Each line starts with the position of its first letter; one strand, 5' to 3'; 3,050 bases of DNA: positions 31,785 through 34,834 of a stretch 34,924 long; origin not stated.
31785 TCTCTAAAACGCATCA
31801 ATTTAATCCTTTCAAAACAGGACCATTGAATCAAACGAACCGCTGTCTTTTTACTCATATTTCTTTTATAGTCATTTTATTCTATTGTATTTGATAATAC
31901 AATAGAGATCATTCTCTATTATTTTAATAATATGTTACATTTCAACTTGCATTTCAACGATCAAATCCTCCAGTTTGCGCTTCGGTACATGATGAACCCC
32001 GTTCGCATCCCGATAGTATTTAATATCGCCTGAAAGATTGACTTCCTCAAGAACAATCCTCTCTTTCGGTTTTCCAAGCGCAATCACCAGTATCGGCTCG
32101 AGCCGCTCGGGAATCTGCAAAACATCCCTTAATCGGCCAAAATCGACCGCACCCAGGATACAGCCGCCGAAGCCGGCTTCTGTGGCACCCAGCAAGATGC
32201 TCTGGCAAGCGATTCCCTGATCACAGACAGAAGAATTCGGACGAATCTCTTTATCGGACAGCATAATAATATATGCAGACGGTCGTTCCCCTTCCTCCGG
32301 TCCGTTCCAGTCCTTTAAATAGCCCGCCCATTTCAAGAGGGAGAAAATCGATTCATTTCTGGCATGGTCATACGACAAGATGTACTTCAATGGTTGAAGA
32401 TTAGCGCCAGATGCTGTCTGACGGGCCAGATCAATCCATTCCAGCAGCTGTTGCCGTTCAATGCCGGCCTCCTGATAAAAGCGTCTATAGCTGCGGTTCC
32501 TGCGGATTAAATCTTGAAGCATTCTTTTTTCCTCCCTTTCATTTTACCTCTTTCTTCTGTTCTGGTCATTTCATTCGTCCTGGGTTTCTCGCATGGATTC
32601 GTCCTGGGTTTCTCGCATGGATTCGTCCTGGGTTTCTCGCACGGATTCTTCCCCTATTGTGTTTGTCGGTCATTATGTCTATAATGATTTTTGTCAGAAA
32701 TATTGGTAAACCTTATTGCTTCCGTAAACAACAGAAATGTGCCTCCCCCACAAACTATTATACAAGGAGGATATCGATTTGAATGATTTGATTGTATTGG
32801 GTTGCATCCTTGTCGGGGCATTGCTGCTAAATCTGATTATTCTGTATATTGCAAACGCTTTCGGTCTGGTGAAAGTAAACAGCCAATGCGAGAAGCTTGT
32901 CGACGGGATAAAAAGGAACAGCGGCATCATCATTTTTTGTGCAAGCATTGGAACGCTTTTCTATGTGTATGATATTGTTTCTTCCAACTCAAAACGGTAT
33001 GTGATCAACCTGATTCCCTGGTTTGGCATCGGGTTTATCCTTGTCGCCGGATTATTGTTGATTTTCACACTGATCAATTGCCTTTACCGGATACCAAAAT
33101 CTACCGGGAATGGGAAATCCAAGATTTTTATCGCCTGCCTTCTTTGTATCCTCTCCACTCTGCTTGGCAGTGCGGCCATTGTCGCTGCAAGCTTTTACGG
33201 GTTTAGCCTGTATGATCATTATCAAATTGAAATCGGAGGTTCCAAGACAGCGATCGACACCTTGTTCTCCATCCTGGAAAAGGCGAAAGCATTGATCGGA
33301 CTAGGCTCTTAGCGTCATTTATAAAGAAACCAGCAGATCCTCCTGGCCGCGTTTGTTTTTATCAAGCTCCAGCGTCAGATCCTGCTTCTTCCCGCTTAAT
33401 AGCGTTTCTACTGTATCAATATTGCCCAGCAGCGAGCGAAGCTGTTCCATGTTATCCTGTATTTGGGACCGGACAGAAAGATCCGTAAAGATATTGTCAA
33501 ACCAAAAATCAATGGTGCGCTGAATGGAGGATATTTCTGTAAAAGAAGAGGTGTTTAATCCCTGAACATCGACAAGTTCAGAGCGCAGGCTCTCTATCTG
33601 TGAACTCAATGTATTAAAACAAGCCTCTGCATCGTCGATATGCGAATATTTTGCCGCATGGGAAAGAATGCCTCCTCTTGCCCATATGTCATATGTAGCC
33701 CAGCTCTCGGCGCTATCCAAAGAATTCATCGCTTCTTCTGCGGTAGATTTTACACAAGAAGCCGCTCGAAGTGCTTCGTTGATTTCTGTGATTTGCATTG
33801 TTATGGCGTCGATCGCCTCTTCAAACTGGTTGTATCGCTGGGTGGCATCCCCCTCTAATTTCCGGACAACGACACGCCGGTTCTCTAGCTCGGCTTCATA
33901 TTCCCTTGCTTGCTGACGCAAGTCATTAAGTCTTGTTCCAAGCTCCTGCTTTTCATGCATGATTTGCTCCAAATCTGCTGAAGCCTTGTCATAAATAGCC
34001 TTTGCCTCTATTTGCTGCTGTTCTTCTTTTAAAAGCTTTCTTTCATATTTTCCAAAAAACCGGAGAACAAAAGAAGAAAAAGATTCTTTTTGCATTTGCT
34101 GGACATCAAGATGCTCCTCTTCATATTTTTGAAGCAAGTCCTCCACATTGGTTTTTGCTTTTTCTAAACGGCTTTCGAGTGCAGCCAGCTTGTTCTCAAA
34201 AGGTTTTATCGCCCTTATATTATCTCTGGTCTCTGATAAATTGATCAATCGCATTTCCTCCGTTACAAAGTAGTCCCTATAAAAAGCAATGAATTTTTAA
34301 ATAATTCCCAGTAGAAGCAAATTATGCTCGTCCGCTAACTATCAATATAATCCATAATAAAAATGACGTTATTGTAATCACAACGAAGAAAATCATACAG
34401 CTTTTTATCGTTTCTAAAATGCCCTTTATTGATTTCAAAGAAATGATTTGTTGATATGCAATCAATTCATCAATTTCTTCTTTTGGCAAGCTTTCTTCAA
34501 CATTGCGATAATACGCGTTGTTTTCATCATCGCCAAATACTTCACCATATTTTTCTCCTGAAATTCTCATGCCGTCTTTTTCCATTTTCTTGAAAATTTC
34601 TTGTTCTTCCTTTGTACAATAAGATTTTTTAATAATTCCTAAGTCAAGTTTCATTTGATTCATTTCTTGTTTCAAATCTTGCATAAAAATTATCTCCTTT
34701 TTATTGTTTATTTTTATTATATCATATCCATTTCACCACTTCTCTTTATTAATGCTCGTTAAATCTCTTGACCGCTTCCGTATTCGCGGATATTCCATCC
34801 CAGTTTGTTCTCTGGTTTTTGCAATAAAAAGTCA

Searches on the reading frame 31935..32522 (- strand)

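Call 81: search_protein_families(library=pfam, proteins=[window:31935-32522:-], max_evalue=0.00001)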
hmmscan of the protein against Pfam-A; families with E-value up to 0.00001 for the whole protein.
window:31935-32522:- (195 aa): 1 family
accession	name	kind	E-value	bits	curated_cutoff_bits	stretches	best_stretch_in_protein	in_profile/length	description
PF00881.29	Nitroreductase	-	4e-16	60.1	23.5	1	6-151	1-167/167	Nitroreductase family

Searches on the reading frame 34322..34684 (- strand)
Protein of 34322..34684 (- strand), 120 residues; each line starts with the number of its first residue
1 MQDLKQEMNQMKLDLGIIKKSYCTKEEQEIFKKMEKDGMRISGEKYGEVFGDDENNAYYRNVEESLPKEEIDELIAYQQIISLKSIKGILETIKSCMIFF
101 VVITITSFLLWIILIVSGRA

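Call 81: search_protein_families(library=pfam, proteins=[window:34322-34684:-], max_evalue=0.00001)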
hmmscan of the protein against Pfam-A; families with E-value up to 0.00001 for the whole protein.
window:34322-34684:- (120 aa): 0 families

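Call 85: find_encoding_contigs(protein=window:34322-34684:-, flank=10000, max_places=2)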
Protein window:34322-34684:- (120 aa): 1 contig read that carries it; 1 place shown.
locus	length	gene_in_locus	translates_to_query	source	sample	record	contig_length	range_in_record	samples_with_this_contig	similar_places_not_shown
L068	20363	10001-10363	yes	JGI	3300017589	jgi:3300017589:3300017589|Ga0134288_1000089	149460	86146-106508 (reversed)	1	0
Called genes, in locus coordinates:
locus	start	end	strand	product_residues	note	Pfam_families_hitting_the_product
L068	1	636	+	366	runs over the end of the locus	PF00712:DNA_pol3_beta, PF02767:DNA_pol3_beta_2, PF02768:DNA_pol3_beta_3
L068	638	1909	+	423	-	PF02463:SMC_N, PF13175:AAA_15, PF13476:AAA_23 (weak)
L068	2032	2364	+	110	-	PF04025:RemA-like (weak)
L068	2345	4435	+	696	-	PF02518:HATPase_c, PF00204:DNA_gyraseB, PF01751:Toprim, PF00986:DNA_gyraseB_C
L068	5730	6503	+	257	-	PF00142:Fer4_NifH, PF01656:CbiA, PF02374:ArsA_ATPase, PF06564:CBP_BcsQ (faint), PF09140:MipZ (faint), PF10609:ParA, PF13614:AAA_31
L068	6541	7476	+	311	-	PF02195:ParB_N, PF17762:HTH_ParB, PF23552:ParB_C (weak)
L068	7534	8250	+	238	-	PF00891:Methyltransf_2, PF01209:Ubie_methyltran, PF05175:MTS, PF02353:CMAS, PF13847:Methyltransf_31, PF08241:Methyltransf_11, PF08242:Methyltransf_12, PF13649:Methyltransf_25, +2 more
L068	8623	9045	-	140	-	PF00589:Phage_integrase (weak)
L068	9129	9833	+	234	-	PF00657:Lipase_GDSL, PF13472:Lipase_GDSL_2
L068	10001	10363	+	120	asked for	-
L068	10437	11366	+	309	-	-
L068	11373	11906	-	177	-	-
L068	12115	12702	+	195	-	PF00881:Nitroreductase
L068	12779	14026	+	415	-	PF00990:GGDEF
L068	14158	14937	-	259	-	PF08220:HTH_DeoR, PF08279:HTH_11, PF00455:DeoRC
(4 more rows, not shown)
